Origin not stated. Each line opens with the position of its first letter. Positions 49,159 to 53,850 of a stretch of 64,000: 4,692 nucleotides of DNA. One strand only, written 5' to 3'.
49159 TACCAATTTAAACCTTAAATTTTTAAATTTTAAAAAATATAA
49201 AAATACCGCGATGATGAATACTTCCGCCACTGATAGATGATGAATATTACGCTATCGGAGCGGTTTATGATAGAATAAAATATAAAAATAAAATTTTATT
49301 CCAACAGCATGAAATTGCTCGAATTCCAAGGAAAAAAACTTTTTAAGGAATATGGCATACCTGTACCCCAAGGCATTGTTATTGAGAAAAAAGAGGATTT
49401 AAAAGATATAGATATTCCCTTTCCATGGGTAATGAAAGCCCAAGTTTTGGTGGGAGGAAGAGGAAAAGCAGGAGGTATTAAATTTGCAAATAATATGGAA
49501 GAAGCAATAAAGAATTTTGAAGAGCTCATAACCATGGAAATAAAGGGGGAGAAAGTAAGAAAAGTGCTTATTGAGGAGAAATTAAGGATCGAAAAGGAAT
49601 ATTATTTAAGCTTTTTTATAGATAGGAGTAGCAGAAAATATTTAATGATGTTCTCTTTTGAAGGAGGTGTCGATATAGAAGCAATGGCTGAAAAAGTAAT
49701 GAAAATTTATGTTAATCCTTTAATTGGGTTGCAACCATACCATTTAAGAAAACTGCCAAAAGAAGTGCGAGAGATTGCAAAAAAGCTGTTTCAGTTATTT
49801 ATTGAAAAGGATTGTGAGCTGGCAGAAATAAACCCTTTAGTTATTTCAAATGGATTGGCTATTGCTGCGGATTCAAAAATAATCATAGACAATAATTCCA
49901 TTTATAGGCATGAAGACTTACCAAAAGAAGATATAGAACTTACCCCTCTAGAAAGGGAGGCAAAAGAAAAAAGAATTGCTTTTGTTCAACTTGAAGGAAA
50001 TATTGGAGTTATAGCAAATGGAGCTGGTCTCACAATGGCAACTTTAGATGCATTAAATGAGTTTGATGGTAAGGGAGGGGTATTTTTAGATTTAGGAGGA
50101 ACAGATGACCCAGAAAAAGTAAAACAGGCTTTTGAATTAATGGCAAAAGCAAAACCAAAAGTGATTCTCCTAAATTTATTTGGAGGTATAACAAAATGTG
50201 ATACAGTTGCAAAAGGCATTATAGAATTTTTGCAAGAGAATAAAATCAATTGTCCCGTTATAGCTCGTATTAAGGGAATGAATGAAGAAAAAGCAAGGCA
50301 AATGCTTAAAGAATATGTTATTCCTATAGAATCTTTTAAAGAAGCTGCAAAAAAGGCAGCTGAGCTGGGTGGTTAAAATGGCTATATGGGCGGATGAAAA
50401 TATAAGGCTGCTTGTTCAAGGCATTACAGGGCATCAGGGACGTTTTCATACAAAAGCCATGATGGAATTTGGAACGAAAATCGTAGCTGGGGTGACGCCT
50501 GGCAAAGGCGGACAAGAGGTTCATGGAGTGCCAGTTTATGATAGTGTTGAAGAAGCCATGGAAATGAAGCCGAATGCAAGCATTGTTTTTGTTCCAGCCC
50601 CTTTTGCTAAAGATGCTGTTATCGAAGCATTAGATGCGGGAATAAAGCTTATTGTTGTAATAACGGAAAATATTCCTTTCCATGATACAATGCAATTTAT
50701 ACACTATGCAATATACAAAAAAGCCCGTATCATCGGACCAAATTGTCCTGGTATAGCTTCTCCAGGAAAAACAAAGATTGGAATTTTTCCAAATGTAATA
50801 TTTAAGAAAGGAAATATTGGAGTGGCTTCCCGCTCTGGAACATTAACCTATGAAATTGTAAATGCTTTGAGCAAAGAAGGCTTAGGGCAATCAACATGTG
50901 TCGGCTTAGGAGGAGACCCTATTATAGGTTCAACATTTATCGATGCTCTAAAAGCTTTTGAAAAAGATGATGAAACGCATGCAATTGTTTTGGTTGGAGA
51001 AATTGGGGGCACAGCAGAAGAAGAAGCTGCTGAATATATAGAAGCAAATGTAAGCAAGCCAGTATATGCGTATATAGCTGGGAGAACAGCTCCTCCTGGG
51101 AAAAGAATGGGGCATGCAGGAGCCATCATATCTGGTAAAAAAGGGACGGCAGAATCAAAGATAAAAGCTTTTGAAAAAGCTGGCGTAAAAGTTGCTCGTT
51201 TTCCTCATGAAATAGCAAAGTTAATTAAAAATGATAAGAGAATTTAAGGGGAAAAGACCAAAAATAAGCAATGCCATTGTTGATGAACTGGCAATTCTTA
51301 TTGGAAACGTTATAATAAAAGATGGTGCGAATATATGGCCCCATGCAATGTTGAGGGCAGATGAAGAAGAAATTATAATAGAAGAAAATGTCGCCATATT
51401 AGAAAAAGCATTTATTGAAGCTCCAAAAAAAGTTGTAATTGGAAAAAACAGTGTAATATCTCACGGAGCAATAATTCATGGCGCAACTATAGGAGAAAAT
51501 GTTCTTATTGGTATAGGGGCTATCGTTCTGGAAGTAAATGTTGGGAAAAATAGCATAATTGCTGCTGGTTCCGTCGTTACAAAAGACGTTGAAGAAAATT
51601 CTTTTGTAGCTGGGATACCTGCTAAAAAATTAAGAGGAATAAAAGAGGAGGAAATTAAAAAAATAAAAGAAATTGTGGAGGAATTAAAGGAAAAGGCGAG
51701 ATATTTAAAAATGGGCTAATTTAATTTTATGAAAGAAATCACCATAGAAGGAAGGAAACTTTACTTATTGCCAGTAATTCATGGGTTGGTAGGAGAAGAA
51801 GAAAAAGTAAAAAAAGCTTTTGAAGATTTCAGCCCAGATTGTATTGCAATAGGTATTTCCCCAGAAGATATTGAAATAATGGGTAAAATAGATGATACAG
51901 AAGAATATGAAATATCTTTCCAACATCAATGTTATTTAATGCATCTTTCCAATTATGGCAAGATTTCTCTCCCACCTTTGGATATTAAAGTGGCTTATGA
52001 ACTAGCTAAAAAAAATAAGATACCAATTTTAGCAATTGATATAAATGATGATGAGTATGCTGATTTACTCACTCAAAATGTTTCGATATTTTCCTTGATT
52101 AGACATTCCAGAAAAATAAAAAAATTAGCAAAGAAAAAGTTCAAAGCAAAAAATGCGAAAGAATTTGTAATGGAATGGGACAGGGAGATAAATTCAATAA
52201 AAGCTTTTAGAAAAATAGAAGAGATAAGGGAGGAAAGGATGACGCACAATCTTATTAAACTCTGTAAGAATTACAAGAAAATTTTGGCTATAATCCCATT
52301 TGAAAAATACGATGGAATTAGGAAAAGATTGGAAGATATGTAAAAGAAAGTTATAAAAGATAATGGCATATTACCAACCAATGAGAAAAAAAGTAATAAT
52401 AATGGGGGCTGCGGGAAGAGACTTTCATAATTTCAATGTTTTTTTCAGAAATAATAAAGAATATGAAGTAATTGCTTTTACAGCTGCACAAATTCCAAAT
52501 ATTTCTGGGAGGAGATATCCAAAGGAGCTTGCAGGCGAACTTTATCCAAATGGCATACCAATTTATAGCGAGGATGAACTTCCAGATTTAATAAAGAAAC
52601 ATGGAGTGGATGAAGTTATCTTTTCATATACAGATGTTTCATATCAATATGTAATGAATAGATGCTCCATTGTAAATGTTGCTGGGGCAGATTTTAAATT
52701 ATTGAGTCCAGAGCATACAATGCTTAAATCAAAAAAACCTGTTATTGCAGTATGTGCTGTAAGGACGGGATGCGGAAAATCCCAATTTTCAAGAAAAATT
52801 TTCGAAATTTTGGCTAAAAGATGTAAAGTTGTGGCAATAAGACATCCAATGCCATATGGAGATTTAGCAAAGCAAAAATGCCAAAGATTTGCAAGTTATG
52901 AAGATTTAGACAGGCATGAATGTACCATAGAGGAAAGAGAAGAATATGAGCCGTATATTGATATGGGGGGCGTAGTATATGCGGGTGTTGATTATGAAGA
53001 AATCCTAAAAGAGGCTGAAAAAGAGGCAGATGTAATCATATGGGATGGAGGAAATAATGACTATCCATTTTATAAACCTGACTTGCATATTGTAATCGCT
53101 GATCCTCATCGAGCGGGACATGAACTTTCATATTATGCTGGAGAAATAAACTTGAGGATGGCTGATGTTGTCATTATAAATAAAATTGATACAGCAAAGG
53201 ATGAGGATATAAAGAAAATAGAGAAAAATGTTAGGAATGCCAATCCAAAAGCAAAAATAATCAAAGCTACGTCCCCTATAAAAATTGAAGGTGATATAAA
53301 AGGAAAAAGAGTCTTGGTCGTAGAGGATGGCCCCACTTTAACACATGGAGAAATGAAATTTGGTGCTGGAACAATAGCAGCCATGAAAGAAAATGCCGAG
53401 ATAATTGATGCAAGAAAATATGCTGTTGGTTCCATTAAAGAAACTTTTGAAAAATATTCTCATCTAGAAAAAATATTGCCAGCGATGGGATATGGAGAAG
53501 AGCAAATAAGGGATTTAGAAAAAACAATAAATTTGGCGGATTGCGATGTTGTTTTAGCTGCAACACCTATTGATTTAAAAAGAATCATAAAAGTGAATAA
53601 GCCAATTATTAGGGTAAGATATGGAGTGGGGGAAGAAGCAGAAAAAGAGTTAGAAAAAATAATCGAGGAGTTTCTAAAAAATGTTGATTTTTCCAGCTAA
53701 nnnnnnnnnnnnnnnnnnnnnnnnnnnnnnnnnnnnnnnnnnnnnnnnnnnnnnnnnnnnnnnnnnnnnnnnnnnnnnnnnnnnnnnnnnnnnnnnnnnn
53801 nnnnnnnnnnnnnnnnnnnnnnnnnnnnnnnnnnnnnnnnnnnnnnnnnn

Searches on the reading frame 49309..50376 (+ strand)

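Call 16: search_protein_families(library=pfam, proteins=[window:49309-50376:+], max_evalue=0.00001)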
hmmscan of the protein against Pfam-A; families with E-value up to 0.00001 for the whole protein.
window:49309-50376:+ (355 aa): 5 families
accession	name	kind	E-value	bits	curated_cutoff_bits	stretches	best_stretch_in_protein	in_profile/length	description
PF08442.15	ATP-grasp_2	-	4.8e-52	177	29.5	1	2-179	1-202/202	ATP-grasp domain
PF00549.24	Ligase_CoA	-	8.1e-20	71.7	24.5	1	236-351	2-125/128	CoA-ligase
PF24948.1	Citrate_synth_N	-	6.1e-13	49.1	83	1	38-197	46-224/232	ATP-citrate synthase ATP-grasp domain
PF13549.11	ATP-grasp_5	-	1e-06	28.7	27.6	0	3-132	10-144/221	ATP-grasp domain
PF01071.24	GARS_A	-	1.1e-06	29.1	27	1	9-107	7-103/194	Phosphoribosylglycinamide synthetase, ATP-grasp (A) domain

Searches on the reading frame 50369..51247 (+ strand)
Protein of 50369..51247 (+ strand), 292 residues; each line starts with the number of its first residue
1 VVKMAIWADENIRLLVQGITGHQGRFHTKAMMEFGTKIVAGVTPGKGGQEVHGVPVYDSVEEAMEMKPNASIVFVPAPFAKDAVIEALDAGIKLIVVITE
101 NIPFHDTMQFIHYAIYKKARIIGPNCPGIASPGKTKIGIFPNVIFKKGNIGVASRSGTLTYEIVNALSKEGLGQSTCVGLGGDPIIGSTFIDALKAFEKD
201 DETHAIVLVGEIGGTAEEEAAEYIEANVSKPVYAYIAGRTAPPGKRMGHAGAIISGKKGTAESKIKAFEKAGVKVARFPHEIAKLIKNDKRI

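Call 16: search_protein_families(library=pfam, proteins=[window:50369-51247:+], max_evalue=0.00001)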
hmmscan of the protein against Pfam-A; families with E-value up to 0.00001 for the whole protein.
window:50369-51247:+ (292 aa): 4 families
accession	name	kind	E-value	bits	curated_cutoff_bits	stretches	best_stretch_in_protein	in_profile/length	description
PF02629.25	CoA_binding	-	2.4e-29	102.4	22.3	1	10-100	2-96/97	CoA binding domain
PF00549.24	Ligase_CoA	-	7.1e-25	88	24.5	1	154-272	2-126/128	CoA-ligase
PF13607.11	Succ_CoA_lig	-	5.8e-12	46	27.4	1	147-285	1-134/138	Succinyl-CoA ligase like flavodoxin domain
PF13380.12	CoA_binding_2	-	8.2e-09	36.4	22.8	1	28-130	20-114/116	CoA binding domain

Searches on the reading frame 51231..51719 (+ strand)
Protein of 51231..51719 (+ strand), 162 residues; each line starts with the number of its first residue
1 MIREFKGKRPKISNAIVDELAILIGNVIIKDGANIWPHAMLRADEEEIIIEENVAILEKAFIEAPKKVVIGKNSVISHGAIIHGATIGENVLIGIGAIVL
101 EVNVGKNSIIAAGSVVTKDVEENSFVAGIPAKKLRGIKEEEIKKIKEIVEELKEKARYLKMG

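Call 16: search_protein_families(library=pfam, proteins=[window:51231-51719:+], max_evalue=0.00001)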
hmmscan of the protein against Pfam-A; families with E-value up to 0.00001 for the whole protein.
window:51231-51719:+ (162 aa): 2 families
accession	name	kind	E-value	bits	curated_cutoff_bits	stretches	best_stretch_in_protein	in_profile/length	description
PF00132.30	Hexapep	-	9e-13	47.8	27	0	84-118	1-36/36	Bacterial transferase hexapeptide (six repeats)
PF14602.12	Hexapep_2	-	2.2e-06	27.7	27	1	86-118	3-34/34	Hexapeptide repeat of succinyl-transferase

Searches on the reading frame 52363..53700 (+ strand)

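Call 16: search_protein_families(library=pfam, proteins=[window:52363-53700:+], max_evalue=0.00001)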
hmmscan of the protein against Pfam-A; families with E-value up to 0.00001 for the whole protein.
window:52363-53700:+ (445 aa): 1 family
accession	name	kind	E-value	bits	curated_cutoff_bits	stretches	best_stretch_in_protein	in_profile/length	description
PF02492.25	cobW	-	1.1e-06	28.7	20.7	1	238-300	114-179/180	CobW/HypB/UreG, nucleotide-binding domain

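Call 68: search_protein_families(library=ncbifam, proteins=[window:52363-53700:+], max_evalue=1e-10)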
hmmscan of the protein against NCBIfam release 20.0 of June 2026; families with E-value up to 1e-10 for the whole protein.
window:52363-53700:+ (445 aa): 0 families
